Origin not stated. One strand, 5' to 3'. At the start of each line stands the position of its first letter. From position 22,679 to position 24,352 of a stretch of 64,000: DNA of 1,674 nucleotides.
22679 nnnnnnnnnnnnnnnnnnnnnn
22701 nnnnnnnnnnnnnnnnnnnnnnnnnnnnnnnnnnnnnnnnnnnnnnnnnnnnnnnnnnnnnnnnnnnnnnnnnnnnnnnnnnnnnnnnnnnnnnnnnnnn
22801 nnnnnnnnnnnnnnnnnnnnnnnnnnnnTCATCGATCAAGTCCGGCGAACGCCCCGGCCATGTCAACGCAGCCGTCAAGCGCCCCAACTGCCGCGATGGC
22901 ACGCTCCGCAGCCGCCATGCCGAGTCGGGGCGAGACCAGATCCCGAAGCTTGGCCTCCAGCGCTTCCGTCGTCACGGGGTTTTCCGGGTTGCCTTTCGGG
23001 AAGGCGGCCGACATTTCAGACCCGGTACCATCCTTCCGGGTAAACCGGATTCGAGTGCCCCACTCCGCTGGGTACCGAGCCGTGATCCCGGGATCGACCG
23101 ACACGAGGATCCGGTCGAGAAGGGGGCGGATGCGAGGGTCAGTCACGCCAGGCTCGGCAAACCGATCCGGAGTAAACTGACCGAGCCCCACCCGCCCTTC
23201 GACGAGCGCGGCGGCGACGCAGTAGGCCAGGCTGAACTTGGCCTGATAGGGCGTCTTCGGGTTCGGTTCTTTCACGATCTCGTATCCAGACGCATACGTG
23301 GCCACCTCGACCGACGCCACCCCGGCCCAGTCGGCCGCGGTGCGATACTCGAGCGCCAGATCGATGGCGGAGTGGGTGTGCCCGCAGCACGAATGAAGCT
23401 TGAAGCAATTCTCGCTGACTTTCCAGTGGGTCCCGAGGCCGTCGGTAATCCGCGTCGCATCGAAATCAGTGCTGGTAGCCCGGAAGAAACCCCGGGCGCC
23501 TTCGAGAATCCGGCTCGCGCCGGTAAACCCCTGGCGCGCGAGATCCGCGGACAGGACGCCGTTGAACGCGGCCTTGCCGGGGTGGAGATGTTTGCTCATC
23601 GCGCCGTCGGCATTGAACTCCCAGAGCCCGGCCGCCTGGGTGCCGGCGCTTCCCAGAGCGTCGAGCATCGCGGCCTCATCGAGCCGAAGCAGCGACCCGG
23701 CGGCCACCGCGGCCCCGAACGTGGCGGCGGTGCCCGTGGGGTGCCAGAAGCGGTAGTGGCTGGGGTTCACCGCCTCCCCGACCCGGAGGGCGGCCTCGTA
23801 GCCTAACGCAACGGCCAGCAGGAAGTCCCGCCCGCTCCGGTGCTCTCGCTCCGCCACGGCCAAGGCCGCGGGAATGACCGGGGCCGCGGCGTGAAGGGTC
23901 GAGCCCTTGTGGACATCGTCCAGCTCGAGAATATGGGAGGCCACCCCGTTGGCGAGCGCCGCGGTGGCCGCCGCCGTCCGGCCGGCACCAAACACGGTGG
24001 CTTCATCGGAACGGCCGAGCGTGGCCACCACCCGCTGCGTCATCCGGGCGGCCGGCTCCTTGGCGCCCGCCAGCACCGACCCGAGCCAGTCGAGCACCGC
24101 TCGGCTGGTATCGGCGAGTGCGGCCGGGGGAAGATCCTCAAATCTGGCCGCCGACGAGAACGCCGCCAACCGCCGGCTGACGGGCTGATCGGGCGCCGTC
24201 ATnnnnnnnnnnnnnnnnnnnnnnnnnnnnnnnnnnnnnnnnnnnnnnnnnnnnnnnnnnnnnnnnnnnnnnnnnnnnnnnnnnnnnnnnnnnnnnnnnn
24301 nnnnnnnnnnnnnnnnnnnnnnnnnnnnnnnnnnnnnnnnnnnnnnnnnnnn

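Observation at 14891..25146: Eleven-gene, translationally coupled operon fusing an itaconate/methylsuccinate-type CoA module to a ComDE-like decarboxylase, a GabD-like ALDH, a DAO flavoenzyme and RidA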

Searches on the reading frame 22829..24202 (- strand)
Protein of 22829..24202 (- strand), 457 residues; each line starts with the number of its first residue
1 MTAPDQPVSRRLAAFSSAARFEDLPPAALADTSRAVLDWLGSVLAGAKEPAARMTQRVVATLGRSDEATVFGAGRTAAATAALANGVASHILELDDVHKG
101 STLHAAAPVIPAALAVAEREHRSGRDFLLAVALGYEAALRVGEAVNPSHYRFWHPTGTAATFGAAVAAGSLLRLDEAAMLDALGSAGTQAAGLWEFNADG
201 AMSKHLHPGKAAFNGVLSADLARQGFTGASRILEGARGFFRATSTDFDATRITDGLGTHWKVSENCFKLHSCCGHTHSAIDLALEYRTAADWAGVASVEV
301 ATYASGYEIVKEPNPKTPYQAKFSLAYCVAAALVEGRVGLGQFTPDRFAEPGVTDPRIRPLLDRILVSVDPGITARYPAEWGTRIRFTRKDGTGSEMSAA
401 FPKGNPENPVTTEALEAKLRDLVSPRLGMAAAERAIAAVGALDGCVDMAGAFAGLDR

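Call 4: search_protein_families(library=pfam, proteins=[window:22829-24202:-])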
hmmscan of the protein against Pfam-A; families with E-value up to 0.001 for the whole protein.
window:22829-24202:- (457 aa): 2 families
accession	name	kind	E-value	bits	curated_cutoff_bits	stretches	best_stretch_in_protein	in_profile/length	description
PF03972.19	MmgE_PrpD_N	-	1.5e-73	247.5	32.1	1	10-249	1-241/244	MmgE/PrpD N-terminal domain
PF19305.4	MmgE_PrpD_C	-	6.4e-40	137.2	32.1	1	270-442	1-171/173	MmgE/PrpD C-terminal domain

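Call 5: search_protein_families(library=ncbifam, proteins=[window:22829-24202:-])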
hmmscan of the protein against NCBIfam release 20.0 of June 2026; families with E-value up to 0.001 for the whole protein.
window:22829-24202:- (457 aa): 3 families
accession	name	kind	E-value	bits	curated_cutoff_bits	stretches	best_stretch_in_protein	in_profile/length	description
NF042438.1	PrpD_hiGCgrampos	equivalog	9.5e-16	57.4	950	1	49-445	61-473/499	2-methylcitrate dehydratase PrpD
NF006943.0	PRK09425.1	equivalog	2.6e-05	23.1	575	1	165-377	181-392/480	bifunctional 2-methylcitrate dehydratase/aconitate hydratase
TIGR02330.1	prpD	equivalog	0.00017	20.5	458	1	170-377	173-380/468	2-methylcitrate dehydratase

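Call 8: search_solved_structures(query=window:22829-24202:-)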
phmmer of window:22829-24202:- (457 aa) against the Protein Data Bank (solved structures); distinct sequences matched with E-value up to 0.001: 10.
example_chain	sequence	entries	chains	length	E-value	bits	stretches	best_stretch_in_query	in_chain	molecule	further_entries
2hp3_A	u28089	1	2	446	7.8e-38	133.8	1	27-421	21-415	IDS-epimerase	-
2hp0_A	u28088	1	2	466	9e-38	133.6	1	27-421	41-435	IDS-epimerase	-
7bra_A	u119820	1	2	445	1.5e-36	129.5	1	28-425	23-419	Bacillus subtilis IRG1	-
7e9d_A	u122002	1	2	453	3.8e-35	124.9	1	28-425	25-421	IRG1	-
12vw_A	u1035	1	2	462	2.2e-24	89.4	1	27-447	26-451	Cis-aconitate decarboxylase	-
12ux_A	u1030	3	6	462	3.3e-24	88.9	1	27-447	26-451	Cis-aconitate decarboxylase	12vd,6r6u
12vt_A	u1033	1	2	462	3.4e-24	88.8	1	27-447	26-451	Cis-aconitate decarboxylase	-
12vq_A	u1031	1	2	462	7.4e-24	87.7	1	27-447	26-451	Cis-aconitate decarboxylase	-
7br9_A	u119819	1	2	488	1.8e-21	79.9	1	20-447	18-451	Cis-aconitate decarboxylase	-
6r6t_A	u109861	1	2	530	2.4e-21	79.5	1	21-447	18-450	Cis-aconitate decarboxylase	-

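Call 44: search_dna_similar(query=window:22829-24202:-, collection=plasmids, mode=protein, max_rows=25)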
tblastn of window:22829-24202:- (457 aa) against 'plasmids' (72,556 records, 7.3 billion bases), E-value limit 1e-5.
Records with a match: 697; places in all: 1008; records where one place covers at least 80% of the query: 329.
Best place of each record, by identity: 60-80% 2; <60% 695.
By first word of the organism name: Rhizobium 136; Sinorhizobium 89; Agrobacterium 63; Paracoccus 20; Azospirillum 20; Pseudosulfitobacter 20; Leisingera 17; Paraburkholderia 16; Burkholderia 15; Rhodococcus 15; and 102 more.
By predicted mobility (MOB-suite, as given by PLSDB): non-mobilizable 361; conjugative 194; mobilizable 142.
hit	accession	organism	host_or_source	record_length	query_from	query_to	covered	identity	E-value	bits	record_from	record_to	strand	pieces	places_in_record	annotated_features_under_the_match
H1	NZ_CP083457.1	Deinococcus taeanensis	whole organism,coastal dune soil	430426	24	456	95%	64.0%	4e-133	431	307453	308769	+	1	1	MmgE/PrpD family protein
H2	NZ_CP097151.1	Deinococcus sp. QL22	-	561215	24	456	95%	63.1%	2e-131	426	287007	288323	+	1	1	MmgE/PrpD family protein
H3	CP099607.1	Comamonadaceae bacterium OTU4NAUVB1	Arabidopsis thaliana,pure culture,leaf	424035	22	420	87%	42.6%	2e-55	206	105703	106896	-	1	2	MmgE/PrpD family protein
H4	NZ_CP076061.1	Cupriavidus sp. EM10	Pure-cultured cell,sewage water sludge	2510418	23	428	89%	41.1%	1e-66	238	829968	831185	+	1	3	none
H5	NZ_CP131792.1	Pseudomonas aeruginosa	Homo sapiens,culture,blood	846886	22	424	88%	41.2%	3e-66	237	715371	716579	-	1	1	MmgE/PrpD family protein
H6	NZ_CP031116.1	Rubrobacter indicoceani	cell culture,marine sediment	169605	22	424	88%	41.1%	4e-64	231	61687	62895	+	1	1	MmgE/PrpD family protein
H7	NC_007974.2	Cupriavidus metallidurans CH34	-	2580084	23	428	89%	40.6%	4e-64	231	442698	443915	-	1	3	none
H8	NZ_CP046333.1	Cupriavidus metallidurans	sedimentation pond in a zinc factory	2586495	23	428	89%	40.6%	4e-64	231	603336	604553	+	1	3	none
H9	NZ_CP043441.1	Cupriavidus campinensis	cell culture,soil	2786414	22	428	89%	40.3%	1e-62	227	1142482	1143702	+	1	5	none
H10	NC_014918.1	Mesorhizobium ciceri biovar biserrulae WSM1271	-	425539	22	428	89%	39.7%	4e-59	216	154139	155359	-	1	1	MmgE/PrpD family protein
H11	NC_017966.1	Tistrella mobilis KA081020-065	-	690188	36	422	85%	41.3%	2e-48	186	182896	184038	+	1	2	MmgE/PrpD family protein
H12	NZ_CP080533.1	Mesorhizobium sp. AR02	Oxytropis sp.,Cell culture,root nodule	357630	22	418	87%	40.3%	2e-61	223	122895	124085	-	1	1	MmgE/PrpD family protein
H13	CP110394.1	Burkholderia sp. JSH-S8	Tetrastigma hemsleyanum Diels et Gilg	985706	24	424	88%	39.8%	1e-56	209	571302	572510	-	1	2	MmgE/PrpD family protein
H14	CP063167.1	Variovorax paradoxus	-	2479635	22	428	89%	39.1%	6e-55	204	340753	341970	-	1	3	MmgE/PrpD family protein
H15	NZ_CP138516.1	Variovorax paradoxus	Legume root,PacBio whole genome assembly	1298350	29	450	92%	37.6%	9e-42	166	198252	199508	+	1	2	none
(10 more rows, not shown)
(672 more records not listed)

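Call 45: get_annotated_region(hit=H1, flank=16000)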
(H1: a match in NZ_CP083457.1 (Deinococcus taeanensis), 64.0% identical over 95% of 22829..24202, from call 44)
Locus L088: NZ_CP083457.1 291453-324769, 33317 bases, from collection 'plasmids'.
description: Deinococcus taeanensis strain TS293 plasmid p_TS293_3, complete sequence
organism: Deinococcus taeanensis (NCBI taxid 2737050)
taxonomy: Bacteria; Deinococcota; Deinococci; Deinococcales; Deinococcaceae; Deinococcus; Deinococcus taeanensis
host: -; source: whole organism,coastal dune soil; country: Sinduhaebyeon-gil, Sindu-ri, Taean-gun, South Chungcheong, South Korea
typing (MOB-suite, as given by PLSDB): non-mobilizable
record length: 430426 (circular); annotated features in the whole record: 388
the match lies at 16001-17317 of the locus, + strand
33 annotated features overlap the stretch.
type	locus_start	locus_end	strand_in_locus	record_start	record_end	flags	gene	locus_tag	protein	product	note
CDS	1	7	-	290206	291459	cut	-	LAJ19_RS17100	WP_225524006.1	ABC transporter substrate-binding protein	-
CDS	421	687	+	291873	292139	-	-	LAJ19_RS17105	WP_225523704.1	transposase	GO:0006313 - DNA transposition [Evidence IEA]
CDS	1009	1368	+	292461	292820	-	-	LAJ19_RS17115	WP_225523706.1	DDE-type integrase/transposase/recombinase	GO:0015074 - DNA integration [Evidence IEA]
CDS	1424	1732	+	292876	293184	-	-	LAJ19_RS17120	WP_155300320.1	transposase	GO:0006313 - DNA transposition [Evidence IEA]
CDS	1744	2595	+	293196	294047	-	-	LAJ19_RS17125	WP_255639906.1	IS3 family transposase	-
CDS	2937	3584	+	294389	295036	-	-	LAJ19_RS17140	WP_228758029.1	IS630 family transposase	-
CDS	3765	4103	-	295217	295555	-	-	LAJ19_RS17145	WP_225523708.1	rhodanese-like domain-containing protein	-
CDS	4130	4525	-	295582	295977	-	-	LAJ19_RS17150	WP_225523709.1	hypothetical protein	-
CDS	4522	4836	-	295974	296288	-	-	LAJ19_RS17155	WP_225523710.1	metalloregulator ArsR/SmtB family transcription factor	GO:0006355 - regulation of DNA-templated transcription [Evidence IEA]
CDS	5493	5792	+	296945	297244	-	-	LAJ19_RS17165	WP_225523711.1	hypothetical protein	-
CDS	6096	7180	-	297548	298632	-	-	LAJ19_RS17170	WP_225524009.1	IS3 family transposase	-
CDS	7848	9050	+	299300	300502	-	-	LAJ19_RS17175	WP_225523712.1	benzoate/H(+) symporter BenE family transporter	GO:0042919 - benzoate transport [Evidence IEA]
CDS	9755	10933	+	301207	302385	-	-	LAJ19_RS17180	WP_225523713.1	M20 family metallopeptidase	-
CDS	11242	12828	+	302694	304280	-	-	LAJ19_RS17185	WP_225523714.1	ABC transporter substrate-binding protein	-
CDS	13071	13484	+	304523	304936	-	-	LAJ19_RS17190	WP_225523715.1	HIT family protein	-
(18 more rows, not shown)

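Call 46: get_annotated_region(hit=H5, flank=7000)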
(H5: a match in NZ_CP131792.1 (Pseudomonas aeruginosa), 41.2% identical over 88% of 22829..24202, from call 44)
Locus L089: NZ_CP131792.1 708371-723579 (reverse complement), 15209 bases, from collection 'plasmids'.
description: Pseudomonas aeruginosa strain 2014S05-249 plasmid p2014S05-249-1, complete sequence
organism: Pseudomonas aeruginosa (NCBI taxid 287)
taxonomy: Bacteria; Pseudomonadota; Gammaproteobacteria; Pseudomonadales; Pseudomonadaceae; Pseudomonas; Pseudomonas aeruginosa
host: -; source: Homo sapiens,culture,blood; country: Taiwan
typing (MOB-suite, as given by PLSDB): conjugative; replicon rep_cluster_322; relaxase MOBH; mating-pair formation MPF_G
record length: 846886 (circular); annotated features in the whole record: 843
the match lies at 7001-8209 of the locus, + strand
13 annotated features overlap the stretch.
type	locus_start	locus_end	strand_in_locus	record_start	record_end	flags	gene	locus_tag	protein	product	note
CDS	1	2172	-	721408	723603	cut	-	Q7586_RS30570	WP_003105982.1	FUSC family protein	GO:0006810 - transport [Evidence IEA]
CDS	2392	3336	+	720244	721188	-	-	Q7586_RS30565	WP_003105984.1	LysR family transcriptional regulator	-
CDS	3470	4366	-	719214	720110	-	-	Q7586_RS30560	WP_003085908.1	LysR substrate-binding domain-containing protein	-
CDS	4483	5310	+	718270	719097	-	-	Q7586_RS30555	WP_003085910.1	MaoC family dehydratase N-terminal domain-containing protein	-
CDS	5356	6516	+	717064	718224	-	-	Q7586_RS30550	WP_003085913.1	acyl-CoA dehydrogenase family protein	-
CDS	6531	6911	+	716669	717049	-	-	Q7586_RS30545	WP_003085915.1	VOC family protein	-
CDS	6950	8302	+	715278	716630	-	-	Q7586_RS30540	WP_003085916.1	MmgE/PrpD family protein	-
CDS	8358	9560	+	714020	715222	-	-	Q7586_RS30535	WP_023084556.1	CaiB/BaiF CoA-transferase family protein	-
CDS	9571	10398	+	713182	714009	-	-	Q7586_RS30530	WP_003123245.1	CoA ester lyase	-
CDS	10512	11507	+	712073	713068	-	-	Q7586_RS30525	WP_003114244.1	TRAP transporter substrate-binding protein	-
CDS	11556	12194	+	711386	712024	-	-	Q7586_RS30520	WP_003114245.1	TRAP transporter small permease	-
CDS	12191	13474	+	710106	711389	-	dctM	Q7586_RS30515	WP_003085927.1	C4-dicarboxylate TRAP transporter large permease protein DctM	-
CDS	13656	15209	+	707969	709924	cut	acs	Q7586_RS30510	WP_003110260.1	acetate--CoA ligase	GO:0019427 - acetyl-CoA biosynthetic process from acetate [Evidence IEA]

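Call 68: get_annotated_region(hit=H2, flank=14000)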
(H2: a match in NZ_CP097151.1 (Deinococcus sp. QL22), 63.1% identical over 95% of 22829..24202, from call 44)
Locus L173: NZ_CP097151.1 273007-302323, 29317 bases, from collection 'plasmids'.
description: Deinococcus sp. QL22 plasmid unnamed4, complete sequence
organism: Deinococcus sp. QL22 (NCBI taxid 2939437)
taxonomy: Bacteria; Deinococcota; Deinococci; Deinococcales; Deinococcaceae; Deinococcus; Deinococcus sp. QL22
host: -; source: -; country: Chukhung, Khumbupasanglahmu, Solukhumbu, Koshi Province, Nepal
typing (MOB-suite, as given by PLSDB): non-mobilizable
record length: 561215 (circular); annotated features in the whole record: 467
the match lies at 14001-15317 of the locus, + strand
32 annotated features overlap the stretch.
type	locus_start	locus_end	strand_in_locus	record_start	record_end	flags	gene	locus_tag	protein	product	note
CDS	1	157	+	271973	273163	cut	-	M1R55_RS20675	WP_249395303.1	transposase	-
CDS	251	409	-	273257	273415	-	-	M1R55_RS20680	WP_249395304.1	tyrosine-type recombinase/integrase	GO:0015074 - DNA integration [Evidence IEA]; GO:0006310 - DNA recombination [Evidence IEA]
CDS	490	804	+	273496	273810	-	-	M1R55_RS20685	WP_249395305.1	IS1 family transposase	GO:0006313 - DNA transposition [Evidence IEA]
CDS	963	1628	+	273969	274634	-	-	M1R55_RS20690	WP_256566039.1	TSUP family transporter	-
CDS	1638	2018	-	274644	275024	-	-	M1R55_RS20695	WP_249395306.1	hypothetical protein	-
CDS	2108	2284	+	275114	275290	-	-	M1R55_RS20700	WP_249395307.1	hypothetical protein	-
CDS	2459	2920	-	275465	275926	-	-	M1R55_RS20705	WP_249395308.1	GNAT family N-acetyltransferase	-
CDS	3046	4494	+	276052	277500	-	-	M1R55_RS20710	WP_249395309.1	PLP-dependent aminotransferase family protein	-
CDS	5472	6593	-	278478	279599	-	-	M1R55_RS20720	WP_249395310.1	DUF4384 domain-containing protein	-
CDS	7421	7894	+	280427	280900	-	-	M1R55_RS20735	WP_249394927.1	helix-turn-helix domain-containing protein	-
CDS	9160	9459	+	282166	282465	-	-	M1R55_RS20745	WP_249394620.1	transposase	GO:0006313 - DNA transposition [Evidence IEA]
CDS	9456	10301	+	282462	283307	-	-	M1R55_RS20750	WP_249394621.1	IS3 family transposase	-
CDS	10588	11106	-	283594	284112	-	-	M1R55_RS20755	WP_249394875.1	transposase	GO:0006313 - DNA transposition [Evidence IEA]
CDS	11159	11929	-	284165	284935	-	-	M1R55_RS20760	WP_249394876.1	IS4 family transposase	-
CDS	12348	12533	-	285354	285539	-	-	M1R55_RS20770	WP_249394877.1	hypothetical protein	-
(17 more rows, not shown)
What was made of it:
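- Tried and rejected: Two other Deinococcus plasmids were used instead (calls 45, 68).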
